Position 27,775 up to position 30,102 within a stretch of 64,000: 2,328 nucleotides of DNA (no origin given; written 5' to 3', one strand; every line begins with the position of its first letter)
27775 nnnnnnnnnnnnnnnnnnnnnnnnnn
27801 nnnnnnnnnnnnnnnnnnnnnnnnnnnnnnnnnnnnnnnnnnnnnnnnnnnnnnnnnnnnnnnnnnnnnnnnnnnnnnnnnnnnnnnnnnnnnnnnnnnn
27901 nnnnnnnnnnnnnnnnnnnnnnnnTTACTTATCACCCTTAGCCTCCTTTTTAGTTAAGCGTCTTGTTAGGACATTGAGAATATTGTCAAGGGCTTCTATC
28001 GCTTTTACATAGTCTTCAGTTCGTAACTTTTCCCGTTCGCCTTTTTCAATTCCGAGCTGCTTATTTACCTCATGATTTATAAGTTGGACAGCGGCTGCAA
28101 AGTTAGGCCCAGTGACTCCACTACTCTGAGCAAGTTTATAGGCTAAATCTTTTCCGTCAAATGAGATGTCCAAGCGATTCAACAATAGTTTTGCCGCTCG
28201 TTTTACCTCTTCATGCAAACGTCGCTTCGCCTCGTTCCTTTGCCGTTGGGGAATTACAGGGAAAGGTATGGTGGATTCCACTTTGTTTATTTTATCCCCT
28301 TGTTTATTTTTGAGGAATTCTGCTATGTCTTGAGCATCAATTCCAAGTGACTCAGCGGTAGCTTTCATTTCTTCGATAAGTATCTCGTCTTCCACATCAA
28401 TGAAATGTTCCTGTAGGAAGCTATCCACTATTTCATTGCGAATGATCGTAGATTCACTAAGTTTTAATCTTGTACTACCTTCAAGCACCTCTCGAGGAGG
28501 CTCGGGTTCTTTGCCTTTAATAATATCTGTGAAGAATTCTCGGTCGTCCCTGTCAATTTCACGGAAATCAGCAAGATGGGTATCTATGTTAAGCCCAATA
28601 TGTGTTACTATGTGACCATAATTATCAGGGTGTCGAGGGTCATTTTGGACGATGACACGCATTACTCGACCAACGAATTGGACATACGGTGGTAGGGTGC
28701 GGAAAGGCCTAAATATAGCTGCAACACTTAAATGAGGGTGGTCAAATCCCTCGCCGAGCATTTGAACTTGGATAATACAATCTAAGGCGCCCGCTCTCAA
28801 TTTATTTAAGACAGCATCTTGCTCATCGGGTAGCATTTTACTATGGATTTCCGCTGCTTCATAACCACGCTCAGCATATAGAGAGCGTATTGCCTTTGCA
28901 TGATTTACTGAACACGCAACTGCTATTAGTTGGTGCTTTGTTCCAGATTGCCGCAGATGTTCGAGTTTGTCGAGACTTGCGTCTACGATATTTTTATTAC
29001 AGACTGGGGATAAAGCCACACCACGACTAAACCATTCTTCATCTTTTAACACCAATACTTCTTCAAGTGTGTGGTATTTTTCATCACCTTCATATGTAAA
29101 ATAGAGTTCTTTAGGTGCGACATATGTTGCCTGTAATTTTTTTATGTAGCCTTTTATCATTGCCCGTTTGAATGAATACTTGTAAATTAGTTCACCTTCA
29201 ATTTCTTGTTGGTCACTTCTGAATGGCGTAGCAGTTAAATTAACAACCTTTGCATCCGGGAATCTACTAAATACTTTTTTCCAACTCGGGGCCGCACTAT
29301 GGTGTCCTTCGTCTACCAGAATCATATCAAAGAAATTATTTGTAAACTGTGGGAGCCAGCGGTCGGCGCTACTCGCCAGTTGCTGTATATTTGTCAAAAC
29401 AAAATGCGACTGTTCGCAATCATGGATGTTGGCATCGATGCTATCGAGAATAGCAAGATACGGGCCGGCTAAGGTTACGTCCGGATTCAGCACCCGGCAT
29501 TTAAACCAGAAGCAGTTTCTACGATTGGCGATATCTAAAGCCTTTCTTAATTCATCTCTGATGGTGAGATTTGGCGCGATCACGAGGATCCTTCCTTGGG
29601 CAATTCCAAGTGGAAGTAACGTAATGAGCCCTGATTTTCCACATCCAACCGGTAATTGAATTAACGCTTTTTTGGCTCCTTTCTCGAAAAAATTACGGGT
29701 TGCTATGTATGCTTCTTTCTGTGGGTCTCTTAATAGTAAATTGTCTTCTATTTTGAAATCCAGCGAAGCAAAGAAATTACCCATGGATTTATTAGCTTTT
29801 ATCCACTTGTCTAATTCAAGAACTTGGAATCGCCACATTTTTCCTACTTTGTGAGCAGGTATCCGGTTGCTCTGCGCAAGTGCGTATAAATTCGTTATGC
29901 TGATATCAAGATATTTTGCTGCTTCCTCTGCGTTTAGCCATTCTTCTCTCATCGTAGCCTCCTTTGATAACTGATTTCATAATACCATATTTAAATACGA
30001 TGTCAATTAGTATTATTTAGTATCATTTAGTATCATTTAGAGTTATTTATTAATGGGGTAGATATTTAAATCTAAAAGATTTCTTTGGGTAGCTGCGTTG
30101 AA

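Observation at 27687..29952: Two-gene module: HTH-fused SF2 (ResIII/DEAH-type) helicase plus a small Zn-ribbon protein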

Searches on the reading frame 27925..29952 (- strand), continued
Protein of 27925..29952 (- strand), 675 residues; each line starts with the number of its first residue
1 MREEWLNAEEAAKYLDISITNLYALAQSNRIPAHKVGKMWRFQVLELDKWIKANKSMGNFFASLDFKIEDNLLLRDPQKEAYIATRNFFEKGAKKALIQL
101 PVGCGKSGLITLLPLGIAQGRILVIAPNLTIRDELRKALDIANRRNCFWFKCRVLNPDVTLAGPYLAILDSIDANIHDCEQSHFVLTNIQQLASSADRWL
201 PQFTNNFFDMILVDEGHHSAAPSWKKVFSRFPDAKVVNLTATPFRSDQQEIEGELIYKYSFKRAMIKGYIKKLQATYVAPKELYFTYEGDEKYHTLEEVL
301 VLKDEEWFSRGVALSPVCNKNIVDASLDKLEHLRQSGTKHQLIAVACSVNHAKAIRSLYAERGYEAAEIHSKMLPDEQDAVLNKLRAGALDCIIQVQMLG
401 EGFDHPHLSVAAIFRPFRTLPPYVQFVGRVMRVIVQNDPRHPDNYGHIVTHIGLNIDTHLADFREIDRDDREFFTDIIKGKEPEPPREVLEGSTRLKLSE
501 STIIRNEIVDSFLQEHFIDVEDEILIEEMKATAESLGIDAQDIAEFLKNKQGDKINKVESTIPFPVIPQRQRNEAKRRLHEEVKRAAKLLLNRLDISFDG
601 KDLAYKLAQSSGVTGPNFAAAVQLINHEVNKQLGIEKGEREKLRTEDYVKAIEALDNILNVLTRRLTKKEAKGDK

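Call 93: search_protein_families(library=padloc, proteins=[L035:19444-21990:-, L076:17327-20377:+, L007:3337-4371:+, L080:5035-7137:+, L041:36-1640:+, L046:12613-13968:+, L076:12098-13138:+, L036:12276-12749:+, L078:13076-14335:+, L039:521-1474:+], max_evalue=0.00001)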
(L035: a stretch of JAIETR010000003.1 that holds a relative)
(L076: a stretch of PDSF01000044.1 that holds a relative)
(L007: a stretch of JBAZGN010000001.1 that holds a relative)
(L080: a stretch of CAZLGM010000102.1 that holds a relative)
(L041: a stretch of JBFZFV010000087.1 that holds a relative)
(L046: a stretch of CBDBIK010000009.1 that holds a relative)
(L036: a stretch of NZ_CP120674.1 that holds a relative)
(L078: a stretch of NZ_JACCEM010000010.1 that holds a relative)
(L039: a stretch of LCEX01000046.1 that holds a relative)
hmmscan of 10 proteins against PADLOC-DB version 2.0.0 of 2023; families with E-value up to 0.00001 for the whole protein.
L035:19444-21990:- (849 aa): 36 families (the best 25 are shown)
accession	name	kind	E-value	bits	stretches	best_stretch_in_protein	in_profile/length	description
PDLC02853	DpdE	-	3.7e-172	572.6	1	1-847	77-972/985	DpdE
PDLC02621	DrmD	-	4.5e-77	258.2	1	11-532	115-672/1040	DrmD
PDLC02500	BrxHI|BrxHII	-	4.2e-59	199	1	20-529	89-611/933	BrxHI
PDLC02572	DrmA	-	3.6e-51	172.2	1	11-497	112-631/1043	DrmA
PDLC02504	BrxHI|BrxHII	-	5.4e-51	171.6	1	23-529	111-619/971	BrxHII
PDLC00659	HmaA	-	2.4e-48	162.8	2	32-316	117-394/1176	SNF2 helicase / DEAD-box helicase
PDLC02633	DrmD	-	1.4e-47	160.2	2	11-391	119-494/839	DrmD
PDLC02843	DpdE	-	1.1e-46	157.3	2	20-206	157-316/1091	DpdE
PDLC02632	DrmD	-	3.2e-46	156.1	2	11-321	117-426/662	DrmD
PDLC02623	DrmD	-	6.7e-44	147.9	2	25-206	105-298/1040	DrmD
PDLC02840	DpdE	-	3.8e-40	136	2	21-204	159-319/1091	DpdE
PDLC02620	DrmD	-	8.9e-38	127.9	1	33-528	112-614/1060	DrmD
PDLC02619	DrmD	-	3.9e-32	109.3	2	26-187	37-193/872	DrmD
PDLC02634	DrmD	-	1.9e-31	106.7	2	35-345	106-410/900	DrmD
PDLC02622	DrmD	-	7.5e-27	92.2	1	11-275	116-380/422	DrmD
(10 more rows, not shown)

L076:17327-20377:+ (1017 aa): 6 families
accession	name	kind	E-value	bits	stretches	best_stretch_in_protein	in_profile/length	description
PDLC00660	HmaB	-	0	1578.8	1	12-1007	5-965/967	DNA-adenine methylase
PDLC00661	HmaB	-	0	1471.5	2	120-997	78-962/973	DNA-adenine methylase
PDLC03233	MTase_II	-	1.5e-31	107.7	2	438-829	340-710/731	Type II methyltransferase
PDLC03352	MTase_II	-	2.5e-27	93.2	2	453-641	409-599/1023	Type II methyltransferase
PDLC02189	DUF1156_MTase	-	4e-25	86.2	2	13-223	9-207/944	-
PDLC03314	MTase_II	-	4.9e-12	42.8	0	18-217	14-201/944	Type II methyltransferase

L007:3337-4371:+ (345 aa): 41 families (the best 25 are shown)
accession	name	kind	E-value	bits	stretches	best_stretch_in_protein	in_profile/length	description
PDLC03323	MTase_II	-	2.4e-86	287.8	2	5-226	3-219/330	Type II methyltransferase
PDLC03387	MTase_II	-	4.2e-25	86.5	1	122-321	142-277/289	Type II methyltransferase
PDLC03371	MTase_II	-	8.5e-25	85.8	1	8-319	2-252/260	Type II methyltransferase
PDLC03299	MTase_II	-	1.8e-21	74.9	1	250-319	188-257/296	Type II methyltransferase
PDLC03353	MTase_II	-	2.8e-21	74.2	1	209-319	149-250/260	Type II methyltransferase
PDLC03238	MTase_II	-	4e-16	57.1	2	262-315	308-361/428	Type II methyltransferase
PDLC03265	MTase_II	-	9e-15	52.9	1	216-318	224-327/333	Type II methyltransferase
PDLC03230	MTase_II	-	3.2e-14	51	2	254-315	217-278/360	Type II methyltransferase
PDLC03636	MTase_III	-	9.2e-14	49.1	1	185-311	268-397/575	Type III methyltransferase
PDLC03350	MTase_II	-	1.5e-13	48.9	1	256-319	232-295/312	Type II methyltransferase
PDLC03228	MTase_II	-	5.9e-13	47.2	1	258-321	144-207/227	Type II methyltransferase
PDLC03738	oMTase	-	4.6e-12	43.3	1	258-320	204-266/376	orphan methyltransferase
PDLC03320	MTase_II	-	5.5e-12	43.4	1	255-318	210-273/289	Type II methyltransferase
PDLC03339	MTase_II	-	1.1e-11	42.1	1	243-336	196-287/399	Type II methyltransferase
PDLC03216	MTase_II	-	1.6e-11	41.8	1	258-321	194-257/364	Type II methyltransferase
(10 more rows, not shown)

L080:5035-7137:+ (701 aa): 23 families
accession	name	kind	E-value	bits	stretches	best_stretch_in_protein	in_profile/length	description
PDLC03928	PsyrT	-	1.8e-294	976.4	1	2-697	5-685/689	-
PDLC02864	DpdF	-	5.1e-87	291.1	1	18-452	21-433/610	DpdF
PDLC02870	DpdF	-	1.2e-81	272.8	1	19-484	13-467/534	DpdF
PDLC02861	DpdF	-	4e-76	254.6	1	19-351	28-347/611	DpdF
PDLC02865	DpdF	-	2.4e-48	162.6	1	18-484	758-1211/1499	DpdF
PDLC02859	DpdF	-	5.6e-41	138.6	1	19-338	100-416/545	DpdF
PDLC02855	DpdF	-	4.4e-31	105.9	1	94-337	223-469/825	DpdF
PDLC02872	DpdF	-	3.1e-29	100.1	1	37-356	178-514/859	DpdF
PDLC02868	DpdF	-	5.1e-29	98.6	1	18-196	337-516/1078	DpdF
PDLC01089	C3a193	-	3e-27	93.4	2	37-219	270-453/983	poss. alt. Cas3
PDLC02857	DpdF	-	2e-23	80.4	1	96-356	266-547/911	DpdF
PDLC02866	DpdF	-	1.4e-20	72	1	462-697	1-255/255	DpdF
PDLC02869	DpdF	-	2.6e-20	70.5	1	629-697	3-71/74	DpdF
PDLC02863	DpdF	-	1.1e-18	65.3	1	238-384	50-194/488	DpdF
PDLC02867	DpdF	-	2.1e-18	64.1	1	114-356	241-487/855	DpdF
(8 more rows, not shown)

L041:36-1640:+ (535 aa): 0 families

L046:12613-13968:+ (452 aa): 0 families

L076:12098-13138:+ (347 aa): 22 families
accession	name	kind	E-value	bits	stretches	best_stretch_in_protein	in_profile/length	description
PDLC00786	Cyclase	-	1.6e-139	462.3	1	54-347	1-293/293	oligonucleotide-cyclase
PDLC00796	Cyclase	-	2.6e-104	348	1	54-346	1-285/432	oligonucleotide-cyclase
PDLC00792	Cyclase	-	1.2e-84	281.5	1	54-289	1-236/236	oligonucleotide-cyclase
PDLC00814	Cyclase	-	7.9e-78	259.8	1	60-346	9-291/295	oligonucleotide-cyclase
PDLC00771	Cyclase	-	2.8e-68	228.2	1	66-300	11-255/271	oligonucleotide-cyclase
PDLC00804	Cyclase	-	5.3e-56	188.1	1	75-262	2-196/256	oligonucleotide-cyclase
PDLC00823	Cyclase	-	3.6e-44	149.5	1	60-347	9-283/285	oligonucleotide-cyclase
PDLC00809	Cyclase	-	2.3e-30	104.2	1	60-346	8-293/295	oligonucleotide-cyclase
PDLC00805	Cyclase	-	1.1e-25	88.7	1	70-281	41-248/314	oligonucleotide-cyclase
PDLC00776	Cyclase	-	5.1e-23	79.9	1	58-347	7-285/287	oligonucleotide-cyclase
PDLC00802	Cyclase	-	4.6e-21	73.4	1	148-347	126-330/332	oligonucleotide-cyclase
PDLC00769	Cyclase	-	1.8e-19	68.2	1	68-267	17-208/261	oligonucleotide-cyclase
PDLC00822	Cyclase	-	3.3e-14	51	0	199-237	192-230/375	oligonucleotide-cyclase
PDLC00820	Cyclase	-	5.3e-14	50.2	1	63-346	10-276/324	oligonucleotide-cyclase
PDLC00818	Cyclase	-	1.5e-13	49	1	100-346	44-293/322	oligonucleotide-cyclase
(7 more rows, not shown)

L036:12276-12749:+ (158 aa): 0 families

L078:13076-14335:+ (420 aa): 60 families (the best 25 are shown)
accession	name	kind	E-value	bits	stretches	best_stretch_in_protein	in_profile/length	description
PDLC03307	MTase_II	-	5e-129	428.8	1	18-401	1-370/382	Type II methyltransferase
PDLC00026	DruM2|DruM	-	2.8e-95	317.7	1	18-408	5-326/336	DNA cytosine methylase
PDLC03378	MTase_II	-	3.6e-82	274.4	1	18-404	3-334/344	Type II methyltransferase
PDLC03234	MTase_II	-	5.9e-65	218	3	18-145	5-131/375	Type II methyltransferase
PDLC03272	MTase_II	-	2.8e-61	205.9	1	13-403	70-393/407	Type II methyltransferase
PDLC03326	MTase_II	-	1.3e-57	193.9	3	18-142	5-129/412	Type II methyltransferase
PDLC00029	DruM2|DruM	-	1.6e-51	173.7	2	18-156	5-135/329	DNA cytosine methylase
PDLC02650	DrmMII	-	3.9e-50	169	2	186-414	211-430/435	DrmMII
PDLC00027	DruM2|DruM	-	1.2e-49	167.6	3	11-144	5-129/361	DNA cytosine methylase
PDLC00033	DruM2|DruM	-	2.2e-49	166.7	1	15-400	19-364/368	DNA cytosine methylase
PDLC02649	DrmMII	-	3.2e-43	146.2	3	346-400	364-418/422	DrmMII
PDLC00031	DruM2|DruM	-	1.7e-42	143.9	3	14-145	8-130/361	DNA cytosine methylase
PDLC00032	DruM2|DruM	-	5.3e-42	142.5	1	18-151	4-134/424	DNA cytosine methylase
PDLC03237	MTase_II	-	2.8e-40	136.1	2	21-142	797-922/1036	Type II methyltransferase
PDLC03232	MTase_II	-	7.7e-38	128.5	3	322-400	384-460/465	Type II methyltransferase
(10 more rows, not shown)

L039:521-1474:+ (318 aa): 21 families
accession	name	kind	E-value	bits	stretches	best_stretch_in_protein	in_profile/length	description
PDLC03294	MTase_II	-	2e-98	327.4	1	44-318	3-271/272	Type II methyltransferase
PDLC03735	oMTase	-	3e-94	313.6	1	45-318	7-282/284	orphan methyltransferase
PDLC03261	MTase_II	-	3.6e-77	258.1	1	43-308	22-278/643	Type II methyltransferase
PDLC03729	oMTase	-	8.7e-63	210.4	1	43-314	2-265/275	orphan methyltransferase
PDLC03266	MTase_II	-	6.3e-59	197.7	1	45-316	14-281/285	Type II methyltransferase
PDLC03344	MTase_II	-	7.7e-31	105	1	46-189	4-146/154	Type II methyltransferase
PDLC03247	MTase_II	-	8.8e-31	105.2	1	50-318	7-265/282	Type II methyltransferase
PDLC03264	MTase_II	-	3.6e-25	86.8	1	77-263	37-228/306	Type II methyltransferase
PDLC03302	MTase_II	-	1.3e-21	75.1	1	47-272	361-575/626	Type II methyltransferase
PDLC03253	MTase_II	-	3.6e-20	70.8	1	46-317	4-252/253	Type II methyltransferase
PDLC03383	MTase_II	-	5.8e-20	69.9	2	130-318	123-313/318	Type II methyltransferase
PDLC03349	MTase_II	-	1.3e-19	68.5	2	135-262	175-302/374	Type II methyltransferase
PDLC04018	PD-Lambda-5_B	-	7.3e-18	62.9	1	50-289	9-249/291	-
PDLC03717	oMTase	-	1e-16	59.2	1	77-237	27-191/285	orphan methyltransferase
PDLC03244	MTase_II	-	1e-13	49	1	79-286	53-261/295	Type II methyltransferase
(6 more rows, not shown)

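Call 97: find_encoding_contigs(protein=P0083, flank=8000, max_places=6)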
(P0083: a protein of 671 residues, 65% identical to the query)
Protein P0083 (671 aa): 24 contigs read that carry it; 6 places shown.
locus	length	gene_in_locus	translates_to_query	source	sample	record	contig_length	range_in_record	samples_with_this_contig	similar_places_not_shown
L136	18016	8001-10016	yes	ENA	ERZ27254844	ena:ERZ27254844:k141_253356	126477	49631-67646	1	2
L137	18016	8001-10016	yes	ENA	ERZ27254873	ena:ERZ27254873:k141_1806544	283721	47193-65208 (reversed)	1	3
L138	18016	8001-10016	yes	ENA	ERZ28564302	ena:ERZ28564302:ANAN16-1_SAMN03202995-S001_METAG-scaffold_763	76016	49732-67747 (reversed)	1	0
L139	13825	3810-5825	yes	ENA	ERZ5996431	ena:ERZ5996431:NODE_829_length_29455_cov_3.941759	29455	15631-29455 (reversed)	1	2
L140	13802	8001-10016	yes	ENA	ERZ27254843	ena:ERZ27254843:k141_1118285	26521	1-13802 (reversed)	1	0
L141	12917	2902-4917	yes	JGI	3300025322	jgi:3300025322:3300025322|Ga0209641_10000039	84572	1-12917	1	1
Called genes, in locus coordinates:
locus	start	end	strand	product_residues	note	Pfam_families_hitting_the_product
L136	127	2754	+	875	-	PF02861:Clp_N, PF23569:NBD_SMAX1, PF00004:AAA, PF17871:AAA_lid_9, PF07724:AAA_2, PF00004:AAA, PF07728:AAA_5, PF10431:ClpB_D2-small, +5 more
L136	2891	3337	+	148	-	PF00011:HSP20, PF17886:ArsA_HSP20 (weak)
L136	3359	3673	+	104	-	PF08899:DUF1844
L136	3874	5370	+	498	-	PF00089:Trypsin, PF13365:Trypsin_2, PF00595:PDZ, PF13180:PDZ_2, PF17820:PDZ_6, PF00595:PDZ, PF13180:PDZ_2, PF17820:PDZ_6, +2 more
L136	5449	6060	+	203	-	PF02441:Flavoprotein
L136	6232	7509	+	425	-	PF02403:Seryl_tRNA_N, PF00587:tRNA-synt_2b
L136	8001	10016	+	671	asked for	PF12728:HTH_17, PF00270:DEAD (weak), PF04851:ResIII, PF18766:SWI2_SNF2 (weak), PF00271:Helicase_C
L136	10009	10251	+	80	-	-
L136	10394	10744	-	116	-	PF02627:CMD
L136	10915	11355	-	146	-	PF13473:Cupredoxin_1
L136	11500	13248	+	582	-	PF08497:Radical_SAM_N, PF04055:Radical_SAM (weak), PF11842:DUF3362 (weak)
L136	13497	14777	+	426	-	PF00270:DEAD, PF04851:ResIII (weak), PF00271:Helicase_C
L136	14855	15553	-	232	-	-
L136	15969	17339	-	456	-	PF00072:Response_reg, PF00158:Sigma54_activat, PF14532:Sigma54_activ_2, PF07724:AAA_2 (weak), PF07726:AAA_3 (weak), PF07728:AAA_5, PF25601:AAA_lid_14, PF02954:HTH_8 (weak), +1 more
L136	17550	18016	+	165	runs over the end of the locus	-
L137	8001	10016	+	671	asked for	PF12728:HTH_17, PF00270:DEAD (weak), PF04851:ResIII, PF18766:SWI2_SNF2 (weak), PF00271:Helicase_C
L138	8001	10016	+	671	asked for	PF12728:HTH_17, PF00270:DEAD (weak), PF04851:ResIII, PF18766:SWI2_SNF2 (weak), PF00271:Helicase_C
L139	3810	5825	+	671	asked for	PF12728:HTH_17, PF00270:DEAD (weak), PF04851:ResIII, PF18766:SWI2_SNF2 (weak), PF00271:Helicase_C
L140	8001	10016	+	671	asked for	PF12728:HTH_17, PF00270:DEAD (weak), PF04851:ResIII, PF18766:SWI2_SNF2 (weak), PF00271:Helicase_C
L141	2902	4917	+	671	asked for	PF12728:HTH_17, PF00270:DEAD (weak), PF04851:ResIII, PF18766:SWI2_SNF2 (weak), PF00271:Helicase_C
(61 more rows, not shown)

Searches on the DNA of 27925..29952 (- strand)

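Call 76: search_dna_similar(query=L091:9971-12074:+, collection=ecoli_genomes, mode=distant, max_rows=15)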
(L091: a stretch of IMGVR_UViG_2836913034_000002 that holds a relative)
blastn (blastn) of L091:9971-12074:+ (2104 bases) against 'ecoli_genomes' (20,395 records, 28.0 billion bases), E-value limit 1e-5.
No match.

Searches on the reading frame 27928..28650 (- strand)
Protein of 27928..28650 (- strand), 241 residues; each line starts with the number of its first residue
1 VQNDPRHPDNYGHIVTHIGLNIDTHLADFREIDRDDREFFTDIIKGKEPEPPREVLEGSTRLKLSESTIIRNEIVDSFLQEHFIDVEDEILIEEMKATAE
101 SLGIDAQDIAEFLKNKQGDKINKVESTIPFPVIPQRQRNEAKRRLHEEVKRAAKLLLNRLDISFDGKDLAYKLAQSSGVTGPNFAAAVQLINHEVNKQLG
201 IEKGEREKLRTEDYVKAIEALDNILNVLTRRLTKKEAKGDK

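Call 68: search_solved_structures(query=A5, max_evalue=10)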
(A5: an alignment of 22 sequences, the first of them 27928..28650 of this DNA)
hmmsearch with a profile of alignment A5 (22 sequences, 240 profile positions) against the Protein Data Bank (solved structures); distinct sequences matched with E-value up to 10: 6.
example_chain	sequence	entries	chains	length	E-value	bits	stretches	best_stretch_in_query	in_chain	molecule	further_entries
3wo1_A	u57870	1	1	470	0.55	13.1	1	37-135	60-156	Alanine-anticapsin ligase BacD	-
9frx_A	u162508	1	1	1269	0.61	12.9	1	78-150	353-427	Retinol binding protein 3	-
3vmm_A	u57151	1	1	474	0.63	12.9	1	37-135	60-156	Alanine-anticapsin ligase BacD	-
3wnz_A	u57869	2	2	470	0.66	12.8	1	37-135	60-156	Alanine-anticapsin ligase BacD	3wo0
4xa3_A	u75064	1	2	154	0.77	12.6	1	72-153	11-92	Gp7-MYH7(1361-1425)-Eb1 chimera protein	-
5cwb_A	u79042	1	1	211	3.5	10.5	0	83-127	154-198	Designed helical repeat protein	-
